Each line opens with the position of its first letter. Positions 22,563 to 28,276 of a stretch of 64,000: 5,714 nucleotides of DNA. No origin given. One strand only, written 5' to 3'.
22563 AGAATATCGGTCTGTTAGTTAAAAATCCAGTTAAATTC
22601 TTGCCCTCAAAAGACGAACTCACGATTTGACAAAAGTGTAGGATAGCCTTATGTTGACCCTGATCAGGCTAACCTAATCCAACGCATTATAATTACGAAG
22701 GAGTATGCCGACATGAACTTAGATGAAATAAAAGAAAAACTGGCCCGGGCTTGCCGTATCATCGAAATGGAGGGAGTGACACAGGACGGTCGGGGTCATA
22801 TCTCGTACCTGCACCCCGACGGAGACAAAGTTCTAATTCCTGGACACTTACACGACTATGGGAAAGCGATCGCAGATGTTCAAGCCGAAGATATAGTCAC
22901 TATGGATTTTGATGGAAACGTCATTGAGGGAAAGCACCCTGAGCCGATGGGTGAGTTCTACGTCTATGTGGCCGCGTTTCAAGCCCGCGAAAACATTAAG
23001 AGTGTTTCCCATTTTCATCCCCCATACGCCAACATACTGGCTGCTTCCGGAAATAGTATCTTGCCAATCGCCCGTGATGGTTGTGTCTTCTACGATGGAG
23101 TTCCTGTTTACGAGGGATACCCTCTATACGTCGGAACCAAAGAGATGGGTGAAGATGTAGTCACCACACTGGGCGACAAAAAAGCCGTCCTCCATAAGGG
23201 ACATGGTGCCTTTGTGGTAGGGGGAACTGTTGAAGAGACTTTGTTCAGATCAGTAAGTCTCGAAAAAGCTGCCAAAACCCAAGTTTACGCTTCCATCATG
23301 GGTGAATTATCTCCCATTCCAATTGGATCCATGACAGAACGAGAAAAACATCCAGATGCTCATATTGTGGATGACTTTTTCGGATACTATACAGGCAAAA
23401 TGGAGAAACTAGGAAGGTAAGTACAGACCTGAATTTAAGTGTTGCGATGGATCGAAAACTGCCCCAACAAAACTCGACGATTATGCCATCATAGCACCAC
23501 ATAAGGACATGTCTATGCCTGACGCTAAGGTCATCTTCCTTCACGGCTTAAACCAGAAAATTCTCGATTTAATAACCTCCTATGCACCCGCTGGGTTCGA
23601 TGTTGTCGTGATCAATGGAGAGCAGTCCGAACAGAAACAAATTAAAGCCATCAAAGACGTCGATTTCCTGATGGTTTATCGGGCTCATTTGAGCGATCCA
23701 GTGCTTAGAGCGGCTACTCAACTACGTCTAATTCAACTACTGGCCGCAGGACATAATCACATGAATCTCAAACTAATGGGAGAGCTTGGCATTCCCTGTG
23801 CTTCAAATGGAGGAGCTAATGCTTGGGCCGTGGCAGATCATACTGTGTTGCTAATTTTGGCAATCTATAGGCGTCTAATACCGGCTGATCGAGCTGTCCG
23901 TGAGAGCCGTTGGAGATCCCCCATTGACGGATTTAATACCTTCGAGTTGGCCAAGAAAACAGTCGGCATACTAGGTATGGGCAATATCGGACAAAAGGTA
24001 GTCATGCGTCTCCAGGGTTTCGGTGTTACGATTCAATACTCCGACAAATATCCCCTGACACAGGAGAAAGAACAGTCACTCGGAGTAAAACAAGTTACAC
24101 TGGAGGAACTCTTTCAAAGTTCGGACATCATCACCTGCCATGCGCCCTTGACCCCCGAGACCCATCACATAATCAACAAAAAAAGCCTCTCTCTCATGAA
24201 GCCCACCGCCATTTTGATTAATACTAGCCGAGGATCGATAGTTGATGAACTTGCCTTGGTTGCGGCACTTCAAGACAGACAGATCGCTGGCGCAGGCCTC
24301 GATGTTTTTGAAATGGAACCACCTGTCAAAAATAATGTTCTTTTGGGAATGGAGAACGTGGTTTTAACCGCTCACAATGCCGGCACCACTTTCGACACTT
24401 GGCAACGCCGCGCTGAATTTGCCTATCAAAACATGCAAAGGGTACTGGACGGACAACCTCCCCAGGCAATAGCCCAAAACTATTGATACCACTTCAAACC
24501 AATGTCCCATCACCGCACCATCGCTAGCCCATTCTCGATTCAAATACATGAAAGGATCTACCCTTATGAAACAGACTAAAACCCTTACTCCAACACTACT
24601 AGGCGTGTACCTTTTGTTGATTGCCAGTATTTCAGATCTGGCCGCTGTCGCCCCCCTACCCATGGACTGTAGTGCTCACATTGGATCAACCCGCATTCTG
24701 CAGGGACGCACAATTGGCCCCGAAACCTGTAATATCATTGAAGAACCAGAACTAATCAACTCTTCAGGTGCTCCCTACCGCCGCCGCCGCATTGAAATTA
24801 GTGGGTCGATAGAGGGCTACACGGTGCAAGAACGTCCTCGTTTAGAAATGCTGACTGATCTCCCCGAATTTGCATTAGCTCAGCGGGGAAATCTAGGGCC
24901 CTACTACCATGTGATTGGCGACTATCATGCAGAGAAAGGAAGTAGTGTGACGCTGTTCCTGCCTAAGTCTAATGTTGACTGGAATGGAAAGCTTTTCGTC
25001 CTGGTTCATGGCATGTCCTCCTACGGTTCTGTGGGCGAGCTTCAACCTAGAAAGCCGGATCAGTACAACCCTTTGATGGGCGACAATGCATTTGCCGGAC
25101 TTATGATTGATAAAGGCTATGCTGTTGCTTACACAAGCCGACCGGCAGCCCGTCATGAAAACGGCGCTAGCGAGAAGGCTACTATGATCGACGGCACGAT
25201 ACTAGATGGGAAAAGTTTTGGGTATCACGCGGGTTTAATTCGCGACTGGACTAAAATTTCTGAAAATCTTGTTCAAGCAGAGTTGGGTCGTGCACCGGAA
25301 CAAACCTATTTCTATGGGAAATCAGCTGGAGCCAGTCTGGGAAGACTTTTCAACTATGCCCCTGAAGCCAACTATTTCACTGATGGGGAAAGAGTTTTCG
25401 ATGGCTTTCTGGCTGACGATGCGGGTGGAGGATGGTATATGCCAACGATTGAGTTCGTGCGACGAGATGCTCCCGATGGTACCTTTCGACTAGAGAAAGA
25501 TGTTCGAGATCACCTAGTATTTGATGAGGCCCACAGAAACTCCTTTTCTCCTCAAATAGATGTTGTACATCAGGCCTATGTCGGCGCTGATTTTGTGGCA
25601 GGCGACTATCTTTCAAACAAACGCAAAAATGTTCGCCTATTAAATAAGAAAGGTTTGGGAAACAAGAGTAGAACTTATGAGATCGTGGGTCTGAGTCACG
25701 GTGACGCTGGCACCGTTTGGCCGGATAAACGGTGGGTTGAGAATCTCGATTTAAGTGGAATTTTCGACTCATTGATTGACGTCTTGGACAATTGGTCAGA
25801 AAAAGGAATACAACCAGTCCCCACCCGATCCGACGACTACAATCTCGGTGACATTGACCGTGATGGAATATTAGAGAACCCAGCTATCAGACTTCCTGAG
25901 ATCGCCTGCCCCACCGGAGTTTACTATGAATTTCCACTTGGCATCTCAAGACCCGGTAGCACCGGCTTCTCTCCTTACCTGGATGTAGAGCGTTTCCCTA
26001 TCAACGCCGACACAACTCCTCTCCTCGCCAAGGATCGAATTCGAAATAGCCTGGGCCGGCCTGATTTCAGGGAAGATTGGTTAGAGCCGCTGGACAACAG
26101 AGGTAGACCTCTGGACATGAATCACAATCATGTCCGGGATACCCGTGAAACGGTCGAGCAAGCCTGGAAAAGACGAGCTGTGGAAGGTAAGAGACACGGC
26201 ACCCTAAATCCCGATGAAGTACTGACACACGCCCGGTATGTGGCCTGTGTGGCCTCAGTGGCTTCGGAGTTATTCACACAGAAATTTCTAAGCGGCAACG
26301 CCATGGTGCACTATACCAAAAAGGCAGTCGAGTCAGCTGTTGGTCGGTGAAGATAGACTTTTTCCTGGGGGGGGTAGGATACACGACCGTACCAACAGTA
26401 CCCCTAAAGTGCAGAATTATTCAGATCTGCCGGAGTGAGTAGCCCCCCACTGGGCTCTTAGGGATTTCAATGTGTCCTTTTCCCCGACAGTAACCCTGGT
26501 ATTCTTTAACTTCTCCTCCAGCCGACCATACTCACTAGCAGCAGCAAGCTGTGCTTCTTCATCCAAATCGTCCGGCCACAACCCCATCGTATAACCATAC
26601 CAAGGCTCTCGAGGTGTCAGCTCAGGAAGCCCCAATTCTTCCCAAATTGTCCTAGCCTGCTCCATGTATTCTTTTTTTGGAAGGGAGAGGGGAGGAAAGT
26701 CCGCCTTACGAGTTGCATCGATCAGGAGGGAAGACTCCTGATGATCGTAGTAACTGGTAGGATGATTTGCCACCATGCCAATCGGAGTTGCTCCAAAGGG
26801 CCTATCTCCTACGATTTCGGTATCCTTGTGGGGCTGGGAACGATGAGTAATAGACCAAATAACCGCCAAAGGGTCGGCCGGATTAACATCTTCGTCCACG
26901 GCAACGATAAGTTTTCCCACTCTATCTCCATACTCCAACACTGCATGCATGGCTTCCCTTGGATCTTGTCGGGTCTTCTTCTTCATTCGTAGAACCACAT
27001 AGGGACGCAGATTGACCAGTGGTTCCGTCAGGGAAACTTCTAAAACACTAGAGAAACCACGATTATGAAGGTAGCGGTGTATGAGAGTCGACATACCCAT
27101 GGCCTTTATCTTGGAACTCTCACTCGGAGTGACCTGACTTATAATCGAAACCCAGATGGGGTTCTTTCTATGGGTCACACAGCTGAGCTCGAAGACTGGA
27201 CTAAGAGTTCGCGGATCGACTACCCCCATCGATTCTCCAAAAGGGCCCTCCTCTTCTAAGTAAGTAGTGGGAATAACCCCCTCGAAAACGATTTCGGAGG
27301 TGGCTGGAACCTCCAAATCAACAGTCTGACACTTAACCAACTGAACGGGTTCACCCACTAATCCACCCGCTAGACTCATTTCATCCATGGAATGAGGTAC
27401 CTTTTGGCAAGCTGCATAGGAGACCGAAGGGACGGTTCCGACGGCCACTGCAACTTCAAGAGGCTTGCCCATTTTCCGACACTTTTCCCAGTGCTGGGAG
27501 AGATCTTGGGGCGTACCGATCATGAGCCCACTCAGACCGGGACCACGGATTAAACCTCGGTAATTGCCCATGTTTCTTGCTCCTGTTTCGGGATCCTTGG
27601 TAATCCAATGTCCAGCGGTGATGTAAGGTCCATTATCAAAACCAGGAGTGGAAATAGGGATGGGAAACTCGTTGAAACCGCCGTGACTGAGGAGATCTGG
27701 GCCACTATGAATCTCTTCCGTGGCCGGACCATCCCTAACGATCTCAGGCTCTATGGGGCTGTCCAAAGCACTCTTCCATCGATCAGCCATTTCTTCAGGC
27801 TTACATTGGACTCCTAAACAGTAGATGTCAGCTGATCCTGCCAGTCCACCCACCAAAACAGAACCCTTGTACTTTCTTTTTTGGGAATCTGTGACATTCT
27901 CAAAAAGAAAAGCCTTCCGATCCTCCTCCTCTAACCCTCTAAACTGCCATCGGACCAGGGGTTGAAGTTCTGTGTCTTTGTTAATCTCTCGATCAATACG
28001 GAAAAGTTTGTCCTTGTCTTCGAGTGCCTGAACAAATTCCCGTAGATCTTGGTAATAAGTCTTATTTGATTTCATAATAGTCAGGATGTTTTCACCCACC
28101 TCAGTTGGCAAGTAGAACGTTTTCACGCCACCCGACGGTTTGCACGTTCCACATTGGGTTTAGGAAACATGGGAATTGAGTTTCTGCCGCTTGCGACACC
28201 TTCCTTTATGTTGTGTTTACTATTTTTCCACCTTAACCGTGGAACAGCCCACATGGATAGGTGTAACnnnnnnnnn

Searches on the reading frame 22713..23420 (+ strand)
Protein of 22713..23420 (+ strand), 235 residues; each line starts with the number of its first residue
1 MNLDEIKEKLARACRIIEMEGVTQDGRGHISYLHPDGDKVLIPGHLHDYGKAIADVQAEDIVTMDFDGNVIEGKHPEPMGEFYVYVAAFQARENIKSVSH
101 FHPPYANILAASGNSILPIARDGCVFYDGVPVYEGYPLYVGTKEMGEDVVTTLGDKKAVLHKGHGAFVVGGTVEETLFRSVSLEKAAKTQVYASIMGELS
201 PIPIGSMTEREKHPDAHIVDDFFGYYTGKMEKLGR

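Call 38: search_protein_families(library=pfam, proteins=[window:22713-23420:+], max_evalue=0.0001)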
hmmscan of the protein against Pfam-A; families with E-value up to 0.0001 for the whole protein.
window:22713-23420:+ (235 aa): 1 family
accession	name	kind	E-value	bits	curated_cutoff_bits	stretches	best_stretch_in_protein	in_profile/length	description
PF00596.27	Aldolase_II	-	3.4e-37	128.6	22.2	1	8-191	1-183/183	Class II Aldolase and Adducin N-terminal domain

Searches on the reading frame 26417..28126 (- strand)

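Call 38: search_protein_families(library=pfam, proteins=[window:26417-28126:-], max_evalue=0.0001)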
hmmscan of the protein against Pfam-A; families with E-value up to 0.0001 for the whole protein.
window:26417-28126:- (569 aa): 3 families
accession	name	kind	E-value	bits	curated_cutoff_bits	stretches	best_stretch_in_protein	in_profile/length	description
PF01977.22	UbiD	-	6.2e-55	186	23.3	1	151-329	23-202/206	3-octaprenyl-4-hydroxybenzoate carboxy-lyase Rift-related domain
PF20696.2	UbiD_C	-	2.4e-14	53.8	24.2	1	352-443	15-106/127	3-octaprenyl-4-hydroxybenzoate carboxy-lyase C-terminal domain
PF20695.2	UbiD_N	-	8e-05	23.1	24.3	0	33-118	2-75/78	3-octaprenyl-4-hydroxybenzoate carboxy-lyase N-terminal domain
